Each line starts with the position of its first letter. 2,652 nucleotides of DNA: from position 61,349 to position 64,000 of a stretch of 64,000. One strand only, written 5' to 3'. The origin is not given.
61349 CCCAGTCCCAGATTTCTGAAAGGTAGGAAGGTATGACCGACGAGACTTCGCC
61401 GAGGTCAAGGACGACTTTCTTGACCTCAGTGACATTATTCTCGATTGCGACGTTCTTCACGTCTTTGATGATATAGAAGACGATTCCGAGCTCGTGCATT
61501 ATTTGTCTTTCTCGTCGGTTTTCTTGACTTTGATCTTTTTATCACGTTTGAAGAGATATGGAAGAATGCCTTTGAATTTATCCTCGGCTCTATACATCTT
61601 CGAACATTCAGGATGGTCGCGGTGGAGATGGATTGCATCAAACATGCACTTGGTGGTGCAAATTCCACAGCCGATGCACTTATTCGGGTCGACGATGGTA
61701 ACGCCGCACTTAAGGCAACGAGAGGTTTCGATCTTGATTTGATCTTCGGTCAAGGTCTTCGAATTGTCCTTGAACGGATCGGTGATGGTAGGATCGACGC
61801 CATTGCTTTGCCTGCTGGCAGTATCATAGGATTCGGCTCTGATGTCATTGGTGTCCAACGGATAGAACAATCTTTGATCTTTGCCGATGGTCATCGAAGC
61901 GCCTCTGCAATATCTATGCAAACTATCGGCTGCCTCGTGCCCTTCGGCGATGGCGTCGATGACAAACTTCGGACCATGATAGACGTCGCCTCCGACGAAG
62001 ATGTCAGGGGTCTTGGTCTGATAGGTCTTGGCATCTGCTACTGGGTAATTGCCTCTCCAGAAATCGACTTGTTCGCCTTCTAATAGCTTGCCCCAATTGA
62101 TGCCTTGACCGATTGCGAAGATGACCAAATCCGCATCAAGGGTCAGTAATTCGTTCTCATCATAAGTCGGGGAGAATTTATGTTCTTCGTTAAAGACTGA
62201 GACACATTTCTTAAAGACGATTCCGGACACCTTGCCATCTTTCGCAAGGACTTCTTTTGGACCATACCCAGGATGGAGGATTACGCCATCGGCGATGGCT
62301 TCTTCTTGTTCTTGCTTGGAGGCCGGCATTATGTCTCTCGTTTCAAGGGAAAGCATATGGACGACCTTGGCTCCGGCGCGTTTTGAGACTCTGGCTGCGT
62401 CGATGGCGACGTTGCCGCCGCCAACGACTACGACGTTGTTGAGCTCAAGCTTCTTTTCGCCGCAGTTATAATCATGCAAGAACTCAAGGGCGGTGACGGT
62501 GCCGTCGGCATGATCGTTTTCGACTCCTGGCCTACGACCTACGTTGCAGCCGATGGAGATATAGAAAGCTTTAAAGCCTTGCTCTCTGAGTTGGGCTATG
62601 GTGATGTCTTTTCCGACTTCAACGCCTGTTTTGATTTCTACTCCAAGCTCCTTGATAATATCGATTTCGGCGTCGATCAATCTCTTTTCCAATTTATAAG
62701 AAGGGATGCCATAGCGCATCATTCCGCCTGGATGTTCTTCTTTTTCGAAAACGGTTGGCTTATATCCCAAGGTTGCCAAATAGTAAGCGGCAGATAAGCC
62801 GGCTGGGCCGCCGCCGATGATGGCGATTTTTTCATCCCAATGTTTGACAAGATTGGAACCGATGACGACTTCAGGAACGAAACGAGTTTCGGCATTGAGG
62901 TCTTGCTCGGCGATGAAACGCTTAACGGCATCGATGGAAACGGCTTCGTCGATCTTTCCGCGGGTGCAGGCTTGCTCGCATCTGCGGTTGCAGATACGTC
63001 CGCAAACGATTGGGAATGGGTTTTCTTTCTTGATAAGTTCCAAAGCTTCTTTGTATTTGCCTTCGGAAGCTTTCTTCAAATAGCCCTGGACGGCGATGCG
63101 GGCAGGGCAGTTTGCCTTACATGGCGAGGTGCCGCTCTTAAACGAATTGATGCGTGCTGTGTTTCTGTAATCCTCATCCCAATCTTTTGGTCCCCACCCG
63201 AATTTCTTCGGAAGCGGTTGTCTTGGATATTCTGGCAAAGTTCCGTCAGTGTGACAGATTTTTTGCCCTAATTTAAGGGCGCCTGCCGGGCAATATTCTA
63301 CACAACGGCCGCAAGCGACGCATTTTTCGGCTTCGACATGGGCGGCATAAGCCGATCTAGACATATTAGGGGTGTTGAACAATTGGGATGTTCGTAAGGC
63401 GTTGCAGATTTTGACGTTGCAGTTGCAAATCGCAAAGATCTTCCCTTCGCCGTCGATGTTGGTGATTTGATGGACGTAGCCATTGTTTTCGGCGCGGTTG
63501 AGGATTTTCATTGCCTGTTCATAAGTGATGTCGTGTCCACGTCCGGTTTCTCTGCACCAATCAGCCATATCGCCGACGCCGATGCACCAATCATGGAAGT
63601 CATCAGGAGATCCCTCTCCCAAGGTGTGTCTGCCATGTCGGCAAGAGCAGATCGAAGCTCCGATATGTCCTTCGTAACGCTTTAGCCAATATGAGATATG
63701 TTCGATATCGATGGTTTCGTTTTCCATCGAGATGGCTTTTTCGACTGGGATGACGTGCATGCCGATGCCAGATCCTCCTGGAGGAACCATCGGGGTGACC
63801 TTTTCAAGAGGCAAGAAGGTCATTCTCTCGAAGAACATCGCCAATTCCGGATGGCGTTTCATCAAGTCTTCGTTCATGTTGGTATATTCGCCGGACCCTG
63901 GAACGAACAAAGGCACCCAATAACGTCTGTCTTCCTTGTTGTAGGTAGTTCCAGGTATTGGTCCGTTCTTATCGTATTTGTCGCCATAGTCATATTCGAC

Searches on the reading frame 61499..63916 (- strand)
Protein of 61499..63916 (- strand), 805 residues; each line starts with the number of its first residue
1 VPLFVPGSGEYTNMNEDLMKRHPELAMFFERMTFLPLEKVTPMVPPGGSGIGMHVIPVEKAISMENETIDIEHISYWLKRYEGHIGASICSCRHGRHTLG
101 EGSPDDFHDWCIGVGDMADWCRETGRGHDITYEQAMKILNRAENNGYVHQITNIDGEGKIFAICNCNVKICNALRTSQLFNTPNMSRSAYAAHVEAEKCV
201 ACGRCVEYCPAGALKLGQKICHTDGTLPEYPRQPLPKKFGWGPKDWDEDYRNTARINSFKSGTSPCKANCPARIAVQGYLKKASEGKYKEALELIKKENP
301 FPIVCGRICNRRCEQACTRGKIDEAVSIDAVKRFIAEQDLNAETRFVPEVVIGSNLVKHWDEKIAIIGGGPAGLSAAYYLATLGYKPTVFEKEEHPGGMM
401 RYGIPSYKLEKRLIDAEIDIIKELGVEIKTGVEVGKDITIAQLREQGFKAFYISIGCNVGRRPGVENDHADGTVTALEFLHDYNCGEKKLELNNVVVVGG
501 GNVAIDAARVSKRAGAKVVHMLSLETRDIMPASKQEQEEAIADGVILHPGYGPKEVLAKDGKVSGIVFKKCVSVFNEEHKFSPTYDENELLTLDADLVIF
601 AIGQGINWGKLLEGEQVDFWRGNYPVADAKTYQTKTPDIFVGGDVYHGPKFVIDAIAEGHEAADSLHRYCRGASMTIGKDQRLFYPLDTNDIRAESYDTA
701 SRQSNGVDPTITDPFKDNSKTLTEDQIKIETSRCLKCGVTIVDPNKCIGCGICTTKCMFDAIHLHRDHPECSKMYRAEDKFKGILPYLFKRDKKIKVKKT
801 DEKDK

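Call 39: search_protein_families(library=ncbifam, proteins=[window:61499-63916:-], max_evalue=0.00001)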
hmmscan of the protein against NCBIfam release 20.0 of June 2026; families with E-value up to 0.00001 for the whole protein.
window:61499-63916:- (805 aa): 44 families (the best 25 are shown)
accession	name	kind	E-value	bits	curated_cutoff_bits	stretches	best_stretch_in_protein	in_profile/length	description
NF009410.0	PRK12771.1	subfamily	5.4e-131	437.9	516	1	256-766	40-533/566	NAD(P)-binding protein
NF010590.0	PRK13984.1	equivalog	2e-111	373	946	1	265-672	197-608/611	putative oxidoreductase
NF009454.0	PRK12814.1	equivalog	2.6e-97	326.8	916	1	263-743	101-578/657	putative NADPH-dependent glutamate synthase small subunit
TIGR03315.1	Se_ygfK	equivalog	1.4e-80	271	835.3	1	264-741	445-890/1012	putative selenate reductase subunit YgfK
TIGR01316.1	gltA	equivalog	4.6e-75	253.1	471.75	1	254-669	26-448/449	NADPH-dependent glutamate synthase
NF009414.0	PRK12778.1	equivalog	1.1e-74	252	1103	1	263-670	336-749/752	bifunctional dihydroorotate dehydrogenase B NAD binding subunit/NADPH-dependent glutamate synthase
TIGR01318.1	gltD_gamma_fam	subfamily_domain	2.8e-70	237.2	482.95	1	258-669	42-464/467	glutamate synthase, small subunit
NF009408.0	PRK12769.1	equivalog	6e-65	219.6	1003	1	263-670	233-651/659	formate-dependent uric acid utilization protein AegA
TIGR01317.1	GOGAT_sm_gam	subfamily_domain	2.6e-60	204.6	447.7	1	259-674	45-482/485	glutamate synthase small subunit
NF009413.0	PRK12775.1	equivalog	6.9e-56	189.6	1895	1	263-692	338-767/1006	putative trifunctional 2-polyprenylphenol hydroxylase/glutamate synthase subunit beta/ferritin domain-containing protein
NF009415.0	PRK12779.1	equivalog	6.5e-53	179.9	1519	1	261-666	205-622/944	putative bifunctional glutamate synthase subunit beta/2-polyprenylphenol hydroxylase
NF009451.0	PRK12809.1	equivalog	1.2e-50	172.4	1154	1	264-666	217-630/639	formate-dependent uric acid utilization protein YgfT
NF009409.0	PRK12770.1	subfamily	7.6e-44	150.2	343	1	361-672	18-352/360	putative glutamate synthase subunit beta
NF045663.1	diclust_near_Sec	equivalog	3.2e-43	147.9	530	2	263-474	17-215/759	pyridine nucleotide-disulfide oxidoreductase/dicluster-binding protein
TIGR01292.1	TRX_reduct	equivalog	3.8e-16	58.8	343.45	1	494-669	143-299/300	thioredoxin-disulfide reductase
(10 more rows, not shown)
